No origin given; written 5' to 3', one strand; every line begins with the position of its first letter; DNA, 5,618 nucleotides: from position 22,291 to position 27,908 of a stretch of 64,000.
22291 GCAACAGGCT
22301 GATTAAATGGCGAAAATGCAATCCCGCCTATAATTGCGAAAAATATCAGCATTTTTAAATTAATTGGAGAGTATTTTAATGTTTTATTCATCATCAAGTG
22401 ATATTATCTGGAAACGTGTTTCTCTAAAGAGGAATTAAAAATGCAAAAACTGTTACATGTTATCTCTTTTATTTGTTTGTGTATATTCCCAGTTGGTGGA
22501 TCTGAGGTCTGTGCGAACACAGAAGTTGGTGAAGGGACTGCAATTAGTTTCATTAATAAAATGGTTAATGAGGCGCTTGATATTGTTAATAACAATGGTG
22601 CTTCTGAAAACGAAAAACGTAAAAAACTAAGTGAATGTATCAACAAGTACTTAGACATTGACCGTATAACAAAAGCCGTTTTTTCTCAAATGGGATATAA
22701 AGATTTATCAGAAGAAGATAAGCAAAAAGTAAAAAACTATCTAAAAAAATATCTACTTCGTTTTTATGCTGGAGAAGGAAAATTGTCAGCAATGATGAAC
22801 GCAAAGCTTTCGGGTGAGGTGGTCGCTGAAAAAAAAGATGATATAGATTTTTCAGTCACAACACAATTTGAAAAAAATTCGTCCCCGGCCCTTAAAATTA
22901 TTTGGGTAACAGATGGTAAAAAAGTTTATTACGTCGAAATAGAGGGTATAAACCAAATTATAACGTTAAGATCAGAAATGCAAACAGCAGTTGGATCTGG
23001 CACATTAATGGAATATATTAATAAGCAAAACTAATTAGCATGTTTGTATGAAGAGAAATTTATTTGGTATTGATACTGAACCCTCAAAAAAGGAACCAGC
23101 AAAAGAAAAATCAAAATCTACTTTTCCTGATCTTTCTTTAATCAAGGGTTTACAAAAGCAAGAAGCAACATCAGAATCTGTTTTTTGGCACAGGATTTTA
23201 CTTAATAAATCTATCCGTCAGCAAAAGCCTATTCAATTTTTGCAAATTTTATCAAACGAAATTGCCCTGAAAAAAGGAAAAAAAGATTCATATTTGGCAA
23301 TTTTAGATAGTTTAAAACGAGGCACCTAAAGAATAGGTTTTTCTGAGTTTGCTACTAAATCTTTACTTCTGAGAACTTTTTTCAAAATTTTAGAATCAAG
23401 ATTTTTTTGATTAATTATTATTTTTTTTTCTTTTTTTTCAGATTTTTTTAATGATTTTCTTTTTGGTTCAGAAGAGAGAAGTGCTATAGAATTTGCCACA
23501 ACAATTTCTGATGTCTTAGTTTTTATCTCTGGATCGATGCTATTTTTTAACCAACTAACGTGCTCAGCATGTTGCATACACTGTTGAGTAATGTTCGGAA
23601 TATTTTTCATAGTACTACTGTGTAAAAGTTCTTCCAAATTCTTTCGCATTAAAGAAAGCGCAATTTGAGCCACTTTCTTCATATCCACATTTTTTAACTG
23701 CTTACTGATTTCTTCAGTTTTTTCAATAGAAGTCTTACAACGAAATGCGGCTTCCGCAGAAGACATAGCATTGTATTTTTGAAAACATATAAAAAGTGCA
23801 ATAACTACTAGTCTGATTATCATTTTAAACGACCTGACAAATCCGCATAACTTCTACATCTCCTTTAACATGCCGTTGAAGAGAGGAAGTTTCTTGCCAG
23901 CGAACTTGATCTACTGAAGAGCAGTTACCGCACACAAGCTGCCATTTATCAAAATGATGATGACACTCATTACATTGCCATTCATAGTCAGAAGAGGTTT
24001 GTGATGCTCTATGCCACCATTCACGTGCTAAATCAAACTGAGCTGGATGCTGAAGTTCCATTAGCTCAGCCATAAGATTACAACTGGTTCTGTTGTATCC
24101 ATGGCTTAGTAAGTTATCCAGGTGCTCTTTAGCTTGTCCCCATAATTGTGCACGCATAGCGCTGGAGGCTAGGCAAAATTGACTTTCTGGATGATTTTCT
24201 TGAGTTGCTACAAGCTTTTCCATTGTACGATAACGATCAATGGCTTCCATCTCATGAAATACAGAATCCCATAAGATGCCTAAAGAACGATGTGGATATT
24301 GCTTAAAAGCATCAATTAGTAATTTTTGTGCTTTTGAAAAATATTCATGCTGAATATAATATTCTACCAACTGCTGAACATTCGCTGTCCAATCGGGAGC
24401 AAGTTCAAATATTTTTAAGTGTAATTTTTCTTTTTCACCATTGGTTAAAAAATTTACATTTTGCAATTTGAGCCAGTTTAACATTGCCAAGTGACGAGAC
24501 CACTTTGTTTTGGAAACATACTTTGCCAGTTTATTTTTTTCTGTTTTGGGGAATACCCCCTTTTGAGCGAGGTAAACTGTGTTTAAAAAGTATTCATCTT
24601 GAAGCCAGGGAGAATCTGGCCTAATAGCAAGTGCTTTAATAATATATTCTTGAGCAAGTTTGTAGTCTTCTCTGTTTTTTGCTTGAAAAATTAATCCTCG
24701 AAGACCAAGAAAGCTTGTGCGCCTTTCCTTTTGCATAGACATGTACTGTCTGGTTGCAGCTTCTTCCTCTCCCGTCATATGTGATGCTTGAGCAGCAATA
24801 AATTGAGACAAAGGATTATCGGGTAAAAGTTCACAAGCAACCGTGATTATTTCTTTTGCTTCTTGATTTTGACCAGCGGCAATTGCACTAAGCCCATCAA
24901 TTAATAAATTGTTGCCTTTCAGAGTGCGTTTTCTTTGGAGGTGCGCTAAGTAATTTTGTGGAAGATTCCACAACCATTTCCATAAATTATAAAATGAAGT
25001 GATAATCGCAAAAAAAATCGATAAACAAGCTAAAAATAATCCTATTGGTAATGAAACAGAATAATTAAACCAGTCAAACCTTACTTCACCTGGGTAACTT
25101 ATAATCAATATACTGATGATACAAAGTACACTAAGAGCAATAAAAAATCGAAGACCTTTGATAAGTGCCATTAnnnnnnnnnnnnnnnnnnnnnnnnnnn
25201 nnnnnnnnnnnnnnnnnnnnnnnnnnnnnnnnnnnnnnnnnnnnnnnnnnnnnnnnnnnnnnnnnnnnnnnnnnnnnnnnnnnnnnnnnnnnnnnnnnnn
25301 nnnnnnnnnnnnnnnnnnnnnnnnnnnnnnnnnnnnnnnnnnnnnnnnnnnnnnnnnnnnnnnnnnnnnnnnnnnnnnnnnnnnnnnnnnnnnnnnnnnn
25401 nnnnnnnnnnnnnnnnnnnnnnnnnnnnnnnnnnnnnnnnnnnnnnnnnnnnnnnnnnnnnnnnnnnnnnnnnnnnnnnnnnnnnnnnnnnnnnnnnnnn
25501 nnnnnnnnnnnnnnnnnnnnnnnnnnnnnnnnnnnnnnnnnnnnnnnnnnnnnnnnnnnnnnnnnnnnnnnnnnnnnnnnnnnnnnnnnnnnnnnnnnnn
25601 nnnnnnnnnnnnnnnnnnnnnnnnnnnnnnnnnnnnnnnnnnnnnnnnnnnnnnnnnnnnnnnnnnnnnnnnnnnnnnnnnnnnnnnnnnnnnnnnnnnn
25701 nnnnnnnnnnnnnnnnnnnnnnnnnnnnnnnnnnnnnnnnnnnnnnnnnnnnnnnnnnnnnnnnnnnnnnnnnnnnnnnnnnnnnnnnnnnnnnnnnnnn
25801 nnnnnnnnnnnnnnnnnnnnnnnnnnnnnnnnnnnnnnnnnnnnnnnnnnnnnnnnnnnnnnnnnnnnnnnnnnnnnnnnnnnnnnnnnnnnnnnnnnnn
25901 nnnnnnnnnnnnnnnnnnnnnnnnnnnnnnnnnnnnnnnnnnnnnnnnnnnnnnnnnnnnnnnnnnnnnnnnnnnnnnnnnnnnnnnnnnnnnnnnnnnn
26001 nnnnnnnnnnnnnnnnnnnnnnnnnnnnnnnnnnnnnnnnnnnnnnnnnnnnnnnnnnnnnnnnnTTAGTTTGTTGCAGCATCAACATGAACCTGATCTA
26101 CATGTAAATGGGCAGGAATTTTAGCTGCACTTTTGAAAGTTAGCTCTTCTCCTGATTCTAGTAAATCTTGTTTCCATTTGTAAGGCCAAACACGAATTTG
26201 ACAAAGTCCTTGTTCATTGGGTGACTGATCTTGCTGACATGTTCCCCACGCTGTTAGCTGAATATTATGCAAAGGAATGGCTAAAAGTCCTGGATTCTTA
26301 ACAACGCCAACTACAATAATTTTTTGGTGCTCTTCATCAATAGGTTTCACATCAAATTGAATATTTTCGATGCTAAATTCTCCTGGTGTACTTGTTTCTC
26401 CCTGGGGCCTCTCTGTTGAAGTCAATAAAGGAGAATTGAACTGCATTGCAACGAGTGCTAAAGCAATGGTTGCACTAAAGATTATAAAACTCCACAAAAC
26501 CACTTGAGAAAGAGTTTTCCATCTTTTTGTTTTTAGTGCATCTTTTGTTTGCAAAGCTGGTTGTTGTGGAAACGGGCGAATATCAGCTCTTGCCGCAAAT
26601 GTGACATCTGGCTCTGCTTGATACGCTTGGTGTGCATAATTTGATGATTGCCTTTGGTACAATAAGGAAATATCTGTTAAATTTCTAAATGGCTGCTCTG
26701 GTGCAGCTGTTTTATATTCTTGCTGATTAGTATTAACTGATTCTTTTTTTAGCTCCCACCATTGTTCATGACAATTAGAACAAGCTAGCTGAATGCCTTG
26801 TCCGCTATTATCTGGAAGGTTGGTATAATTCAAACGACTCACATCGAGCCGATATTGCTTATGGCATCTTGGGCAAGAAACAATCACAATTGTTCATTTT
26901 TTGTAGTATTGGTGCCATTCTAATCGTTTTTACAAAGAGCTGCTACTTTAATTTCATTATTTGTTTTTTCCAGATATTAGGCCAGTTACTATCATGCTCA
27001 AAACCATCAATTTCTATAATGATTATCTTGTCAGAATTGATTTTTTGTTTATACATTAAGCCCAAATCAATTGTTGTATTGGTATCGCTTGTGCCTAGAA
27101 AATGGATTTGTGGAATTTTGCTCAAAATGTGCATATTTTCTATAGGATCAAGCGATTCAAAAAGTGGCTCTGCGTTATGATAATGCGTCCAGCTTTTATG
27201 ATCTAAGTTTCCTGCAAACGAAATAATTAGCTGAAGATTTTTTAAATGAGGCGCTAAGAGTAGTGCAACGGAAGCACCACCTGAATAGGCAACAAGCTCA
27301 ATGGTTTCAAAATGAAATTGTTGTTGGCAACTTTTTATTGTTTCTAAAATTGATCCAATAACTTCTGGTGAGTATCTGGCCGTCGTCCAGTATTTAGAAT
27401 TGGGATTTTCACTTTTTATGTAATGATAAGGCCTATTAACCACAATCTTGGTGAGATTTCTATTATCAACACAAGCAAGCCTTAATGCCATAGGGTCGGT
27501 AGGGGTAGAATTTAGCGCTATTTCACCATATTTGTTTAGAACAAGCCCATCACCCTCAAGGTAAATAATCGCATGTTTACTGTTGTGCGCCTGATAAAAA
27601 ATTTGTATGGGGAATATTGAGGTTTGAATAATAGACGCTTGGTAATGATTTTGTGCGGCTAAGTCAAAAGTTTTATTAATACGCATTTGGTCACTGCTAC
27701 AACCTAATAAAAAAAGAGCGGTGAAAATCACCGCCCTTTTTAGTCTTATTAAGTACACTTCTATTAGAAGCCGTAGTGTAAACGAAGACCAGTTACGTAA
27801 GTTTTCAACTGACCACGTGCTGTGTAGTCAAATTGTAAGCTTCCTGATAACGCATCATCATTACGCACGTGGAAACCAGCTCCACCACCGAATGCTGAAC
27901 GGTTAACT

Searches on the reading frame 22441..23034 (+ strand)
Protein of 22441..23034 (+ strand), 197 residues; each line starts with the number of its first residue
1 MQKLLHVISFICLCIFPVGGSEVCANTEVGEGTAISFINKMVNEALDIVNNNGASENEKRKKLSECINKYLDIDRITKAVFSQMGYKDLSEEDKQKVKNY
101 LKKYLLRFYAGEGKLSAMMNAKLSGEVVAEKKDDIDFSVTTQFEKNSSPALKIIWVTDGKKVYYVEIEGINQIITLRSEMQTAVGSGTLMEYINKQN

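Call 74: search_protein_families(library=pfam, proteins=[window:22441-23034:+], max_evalue=0.01)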
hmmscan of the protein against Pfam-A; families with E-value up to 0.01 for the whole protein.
window:22441-23034:+ (197 aa): 1 family
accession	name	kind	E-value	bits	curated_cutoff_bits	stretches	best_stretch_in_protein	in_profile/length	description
PF05494.18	MlaC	-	4e-15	56.4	26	1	40-193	2-161/166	MlaC protein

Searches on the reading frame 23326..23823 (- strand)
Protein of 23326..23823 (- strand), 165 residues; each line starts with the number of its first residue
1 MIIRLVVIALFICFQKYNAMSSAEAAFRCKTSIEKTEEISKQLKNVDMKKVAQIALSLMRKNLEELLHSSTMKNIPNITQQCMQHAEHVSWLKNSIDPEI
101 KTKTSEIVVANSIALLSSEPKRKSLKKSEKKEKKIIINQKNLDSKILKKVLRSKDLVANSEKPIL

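Call 15: search_protein_families(library=pfam, proteins=[window:23326-23823:-], max_evalue=0.1)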
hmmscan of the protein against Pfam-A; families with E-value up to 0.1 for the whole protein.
window:23326-23823:- (165 aa): 1 family
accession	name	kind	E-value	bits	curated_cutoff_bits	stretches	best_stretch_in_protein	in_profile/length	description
PF16519.10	TRPM_tetra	-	0.017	15.7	26.6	1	28-53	3-28/56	Tetramerisation domain of TRPM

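Call 92: search_protein_families(library=ncbifam, proteins=[window:23326-23823:-], max_evalue=1)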
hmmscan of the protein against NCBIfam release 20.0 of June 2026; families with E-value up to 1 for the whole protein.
window:23326-23823:- (165 aa): 2 families
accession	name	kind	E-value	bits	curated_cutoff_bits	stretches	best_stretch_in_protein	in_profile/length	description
NF040507.1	LBP_cg2779_fam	subfamily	0.0058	16.6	40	1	12-54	11-53/58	LBP_cg2779 family protein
TIGR03699.1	menaquin_MqnC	equivalog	0.032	13.1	428.1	1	36-109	5-78/342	cyclic dehypoxanthinyl futalosine synthase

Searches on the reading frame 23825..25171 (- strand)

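Call 74: search_protein_families(library=pfam, proteins=[window:23825-25171:-], max_evalue=0.01)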
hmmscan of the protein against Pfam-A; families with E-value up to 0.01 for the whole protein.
window:23825-25171:- (448 aa): 3 families
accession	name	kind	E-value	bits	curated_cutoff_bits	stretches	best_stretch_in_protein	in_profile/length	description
PF07219.19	HemY_N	-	5.6e-17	62.2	31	1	28-134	1-107/107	HemY protein N-terminus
PF13428.12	TPR_14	-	3.4e-07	30.7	23.5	0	266-295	5-34/44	Tetratricopeptide repeat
PF14559.12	TPR_19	-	0.0012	19.5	25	0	96-141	1-46/68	Tetratricopeptide repeat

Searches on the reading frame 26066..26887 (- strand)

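Call 74: search_protein_families(library=pfam, proteins=[window:26066-26887:-], max_evalue=0.01)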
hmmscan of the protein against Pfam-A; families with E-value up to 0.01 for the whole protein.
window:26066-26887:- (273 aa): 2 families
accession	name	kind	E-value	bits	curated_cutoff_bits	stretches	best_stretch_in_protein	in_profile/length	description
PF13717.11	Zn_ribbon_4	-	1.4e-07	31.8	30.3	1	1-43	1-35/36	zinc-ribbon domain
PF25206.1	DUF7836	-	0.00048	20.4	26.7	0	32-56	6-29/59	Domain of unknown function (DUF7836)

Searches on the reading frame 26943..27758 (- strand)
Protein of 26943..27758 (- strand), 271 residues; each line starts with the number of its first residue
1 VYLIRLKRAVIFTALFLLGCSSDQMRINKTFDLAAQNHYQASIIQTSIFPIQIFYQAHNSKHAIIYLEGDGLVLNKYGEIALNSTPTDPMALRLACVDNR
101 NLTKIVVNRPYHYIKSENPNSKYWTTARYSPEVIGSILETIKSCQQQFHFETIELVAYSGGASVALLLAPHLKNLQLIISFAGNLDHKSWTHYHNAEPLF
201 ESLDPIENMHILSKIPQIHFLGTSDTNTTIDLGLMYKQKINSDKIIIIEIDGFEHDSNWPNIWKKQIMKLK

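Call 15: search_protein_families(library=pfam, proteins=[window:26943-27758:-], max_evalue=0.1)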
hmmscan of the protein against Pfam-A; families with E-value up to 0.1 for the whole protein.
window:26943-27758:- (271 aa): 0 families

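Call 92: search_protein_families(library=ncbifam, proteins=[window:26943-27758:-], max_evalue=1)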
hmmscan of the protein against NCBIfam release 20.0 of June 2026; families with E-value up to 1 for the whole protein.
window:26943-27758:- (271 aa): 1 family
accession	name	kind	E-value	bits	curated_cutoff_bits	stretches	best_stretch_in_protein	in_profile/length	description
NF006226.0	PRK08356.1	equivalog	0.15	11.8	189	1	186-253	26-91/195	hypothetical protein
